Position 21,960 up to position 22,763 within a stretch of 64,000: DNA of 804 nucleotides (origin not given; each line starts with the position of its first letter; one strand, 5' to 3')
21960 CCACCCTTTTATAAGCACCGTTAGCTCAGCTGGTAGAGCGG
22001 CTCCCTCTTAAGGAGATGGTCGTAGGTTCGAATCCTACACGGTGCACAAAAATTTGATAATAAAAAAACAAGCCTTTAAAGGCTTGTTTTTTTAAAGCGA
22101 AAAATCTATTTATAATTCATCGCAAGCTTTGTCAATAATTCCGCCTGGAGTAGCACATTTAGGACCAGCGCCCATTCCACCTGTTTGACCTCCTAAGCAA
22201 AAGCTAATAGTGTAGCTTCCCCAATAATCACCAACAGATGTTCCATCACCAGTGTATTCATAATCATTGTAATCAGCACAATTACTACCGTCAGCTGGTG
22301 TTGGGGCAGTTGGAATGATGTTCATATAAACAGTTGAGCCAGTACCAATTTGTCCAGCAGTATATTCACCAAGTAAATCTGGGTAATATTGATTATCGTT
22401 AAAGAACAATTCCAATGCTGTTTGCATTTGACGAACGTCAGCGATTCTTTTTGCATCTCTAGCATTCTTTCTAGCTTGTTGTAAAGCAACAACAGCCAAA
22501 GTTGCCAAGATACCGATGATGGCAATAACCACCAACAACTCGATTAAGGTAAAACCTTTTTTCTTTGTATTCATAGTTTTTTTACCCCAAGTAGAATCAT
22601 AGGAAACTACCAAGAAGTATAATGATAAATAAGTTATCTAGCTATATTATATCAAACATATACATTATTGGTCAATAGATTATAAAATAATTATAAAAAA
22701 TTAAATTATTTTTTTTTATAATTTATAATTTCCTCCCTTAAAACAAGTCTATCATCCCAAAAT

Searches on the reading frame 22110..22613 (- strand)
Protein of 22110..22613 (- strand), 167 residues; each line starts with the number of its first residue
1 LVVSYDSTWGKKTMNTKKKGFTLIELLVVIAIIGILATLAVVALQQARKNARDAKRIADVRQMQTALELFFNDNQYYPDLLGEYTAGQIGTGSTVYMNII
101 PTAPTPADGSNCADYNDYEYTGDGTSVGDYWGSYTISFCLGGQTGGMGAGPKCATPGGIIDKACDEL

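Call 4: search_protein_families(library=pfam, proteins=[window:22110-22574:-], max_evalue=0.1)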
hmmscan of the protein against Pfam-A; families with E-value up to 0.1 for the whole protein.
window:22110-22574:- (154 aa): 1 family
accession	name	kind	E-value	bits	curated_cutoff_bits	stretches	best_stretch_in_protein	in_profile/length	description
PF07963.17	N_methyl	-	3.4e-10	39.5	21.2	1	3-27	2-26/27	Prokaryotic N-terminal methylation motif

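Call 5: search_protein_families(library=ncbifam, proteins=[window:22110-22574:-], max_evalue=0.1)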
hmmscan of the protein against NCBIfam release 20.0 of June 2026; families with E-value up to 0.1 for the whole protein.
window:22110-22574:- (154 aa): 20 families
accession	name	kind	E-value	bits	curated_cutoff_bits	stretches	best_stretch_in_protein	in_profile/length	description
TIGR01710.1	typeII_sec_gspG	equivalog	2.2e-11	43.9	88.85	1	6-66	1-61/134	type II secretion system major pseudopilin GspG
NF041775.1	typeIV_PilA_Myxo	equivalog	9.9e-11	42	400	1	2-71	7-76/214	type IV pilin protein PilA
TIGR01708.2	typeII_sec_gspH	equivalog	5.7e-10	39.4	80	1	6-44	2-43/169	type II secretion system minor pseudopilin GspH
TIGR02532.1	IV_pilin_GFxxxE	domain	5.8e-10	38.6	16.3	1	5-28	1-24/24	prepilin-type N-terminal cleavage/methylation domain-containing protein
NF007862.0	PRK10574.1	equivalog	3.1e-08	33.8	138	1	3-56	2-55/145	prepilin peptidase-dependent pilin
NF041013.1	T4P_ComGE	equivalog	7.2e-08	32.4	49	1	4-62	2-61/83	competence type IV pilus minor pilin ComGE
NF040999.1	pilin_ComGC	equivalog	9.3e-08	32.2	75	1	5-67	1-63/84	competence type IV pilus major pilin ComGC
TIGR02596.1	TIGR02596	subfamily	7.3e-06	26.2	70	1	8-53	1-47/196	Verru_Chthon cassette protein D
NF007800.0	PRK10506.1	equivalog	1.2e-05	25.2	158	1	2-50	5-53/163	prepilin peptidase-dependent protein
TIGR01711.1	gspJ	equivalog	0.00019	21.3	64.85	1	6-57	1-53/192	type II secretion system minor pseudopilin GspJ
TIGR02599.1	TIGR02599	subfamily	0.00023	20.5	256.5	1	7-55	1-50/361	Verru_Chthon cassette protein C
TIGR01707.1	gspI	equivalog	0.00043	20.7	44.35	1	7-38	1-31/101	type II secretion system minor pseudopilin GspI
NF041002.1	pilin_ComGF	equivalog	0.0005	20.3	80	1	5-42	1-38/139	competence type IV pilus minor pilin ComGF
NF040982.1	ComGD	equivalog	0.0015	19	70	1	5-36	1-32/139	competence type IV pilus minor pilin ComGD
NF006453.0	PRK08808.1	equivalog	0.012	14.7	295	1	3-58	4-59/211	type II secretion system protein J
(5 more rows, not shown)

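Call 12: find_homologous_proteins(query=window:22110-22574:-, max_evalue=1e-10)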
Query window:22110-22574:- (154 aa): 5276 proteins with E <= 1e-10 among 8000 candidates; the best 120 are listed.
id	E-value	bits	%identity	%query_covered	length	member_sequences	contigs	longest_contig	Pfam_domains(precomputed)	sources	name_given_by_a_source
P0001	1.1e-98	345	100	100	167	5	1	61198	PF07963.18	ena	-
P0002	3.5e-83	295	88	100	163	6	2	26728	PF07963.18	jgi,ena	-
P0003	7.8e-76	271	82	98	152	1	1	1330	PF07963.18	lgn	-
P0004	3.8e-74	266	83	100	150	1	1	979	PF07963.18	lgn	-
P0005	2.4e-70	253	78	100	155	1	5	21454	PF07963.18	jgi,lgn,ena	-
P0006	5.1e-70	252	79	100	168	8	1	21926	PF07963.18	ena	-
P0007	8.7e-70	251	78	98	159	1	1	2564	PF07963.18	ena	-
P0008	8.0e-69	248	75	100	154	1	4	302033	PF07963.18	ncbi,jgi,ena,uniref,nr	ncbi:hypothetical protein CVU82_00650 [Candidatus Falkowbacteria bacterium HGW-Falkowbacteria-1]|jgi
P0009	1.6e-67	244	77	100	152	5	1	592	PF07963.18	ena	-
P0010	6.2e-67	242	73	98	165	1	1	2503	PF07963.18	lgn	-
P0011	2.2e-66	240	77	96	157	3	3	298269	PF07963.18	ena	-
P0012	2.3e-64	234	76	98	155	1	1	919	PF07963.18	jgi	jgi:prepilin-type N-terminal cleavage/methylation domain-containing protein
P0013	4.7e-63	229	75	100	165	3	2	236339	PF07963.18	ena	-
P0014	5.9e-63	229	76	98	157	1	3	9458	PF07963.18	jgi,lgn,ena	-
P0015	1.4e-59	218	73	96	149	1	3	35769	PF07963.18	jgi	jgi:prepilin-type N-terminal cleavage/methylation domain-containing protein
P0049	5.4e-47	177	66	95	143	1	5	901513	PF07963.18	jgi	jgi:prepilin-type N-terminal cleavage/methylation domain-containing protein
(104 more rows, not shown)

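Call 24: find_encoding_contigs(protein=window:22110-22613:-, flank=10000, max_places=2)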
Protein window:22110-22613:- (167 aa): 1 contig read that carries it; 1 place shown.
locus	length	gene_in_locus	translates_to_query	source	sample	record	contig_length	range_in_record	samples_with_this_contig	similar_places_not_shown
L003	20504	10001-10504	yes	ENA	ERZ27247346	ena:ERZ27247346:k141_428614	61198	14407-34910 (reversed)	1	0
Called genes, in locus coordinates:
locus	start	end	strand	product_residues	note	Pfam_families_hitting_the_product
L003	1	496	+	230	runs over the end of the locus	PF00696:AA_kinase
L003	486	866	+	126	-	PF01741:MscL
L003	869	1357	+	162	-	PF02075:RuvC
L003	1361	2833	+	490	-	PF08323:Glyco_transf_5, PF13439:Glyco_transf_4 (weak), PF00534:Glycos_transf_1, PF13692:Glyco_trans_1_4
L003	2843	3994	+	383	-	PF01074:Glyco_hydro_38N, PF03065:Glyco_hydro_57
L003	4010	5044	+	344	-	PF01636:APH, PF01633:Choline_kinase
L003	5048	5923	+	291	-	PF02811:PHP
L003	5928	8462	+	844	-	PF13491:FtsK_4TM, PF17854:FtsK_alpha, PF01580:FtsK_SpoIIIE, PF09397:FtsK_gamma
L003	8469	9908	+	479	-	PF08245:Mur_ligase_M, PF02875:Mur_ligase_C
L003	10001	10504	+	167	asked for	PF07963:N_methyl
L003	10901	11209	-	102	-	PF14908:HU-CCDC81_euk_1 (weak), PF00216:Bac_DNA_binding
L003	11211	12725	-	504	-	PF12072:RNase_Y_N, PF08668:HDOD (faint), PF13083:KH_KhpA-B (faint), PF00013:KH_1, PF22891:KH_PNO1_2nd (weak), PF01966:HD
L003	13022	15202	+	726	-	PF09826:Beta_propel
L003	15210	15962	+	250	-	-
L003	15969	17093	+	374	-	PF13180:PDZ_2, PF17820:PDZ_6 (weak)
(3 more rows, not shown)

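Call 44: find_encoding_contigs(protein=P0049, flank=10000, max_places=2)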
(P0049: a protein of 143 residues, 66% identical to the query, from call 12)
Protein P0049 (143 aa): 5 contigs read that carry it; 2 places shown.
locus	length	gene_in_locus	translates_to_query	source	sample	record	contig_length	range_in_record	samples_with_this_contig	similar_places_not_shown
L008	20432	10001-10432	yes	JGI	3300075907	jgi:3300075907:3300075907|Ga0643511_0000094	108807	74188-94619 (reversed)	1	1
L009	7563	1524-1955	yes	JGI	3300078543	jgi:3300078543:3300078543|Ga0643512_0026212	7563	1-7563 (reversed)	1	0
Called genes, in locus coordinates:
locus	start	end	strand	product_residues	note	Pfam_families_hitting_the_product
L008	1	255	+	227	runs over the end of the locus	PF00696:AA_kinase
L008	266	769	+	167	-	PF02075:RuvC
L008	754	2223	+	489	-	PF08323:Glyco_transf_5, PF13439:Glyco_transf_4, PF00534:Glycos_transf_1, PF13692:Glyco_trans_1_4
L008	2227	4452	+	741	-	PF01074:Glyco_hydro_38N, PF01522:Polysacc_deac_1 (faint), PF03065:Glyco_hydro_57, PF01636:APH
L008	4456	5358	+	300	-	PF02811:PHP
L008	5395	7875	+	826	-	-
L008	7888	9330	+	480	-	PF08245:Mur_ligase_M, PF02875:Mur_ligase_C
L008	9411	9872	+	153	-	PF07963:N_methyl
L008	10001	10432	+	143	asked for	PF07963:N_methyl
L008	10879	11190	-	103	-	PF18291:HU-HIG (weak), PF00216:Bac_DNA_binding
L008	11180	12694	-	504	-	PF12072:RNase_Y_N, PF08668:HDOD (faint), PF00013:KH_1, PF22891:KH_PNO1_2nd (weak), PF01966:HD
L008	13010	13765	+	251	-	-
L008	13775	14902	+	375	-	PF13180:PDZ_2 (weak), PF17820:PDZ_6 (weak)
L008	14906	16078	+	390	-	PF00162:PGK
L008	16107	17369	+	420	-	PF03952:Enolase_N, PF00113:Enolase_C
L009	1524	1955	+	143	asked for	PF07963:N_methyl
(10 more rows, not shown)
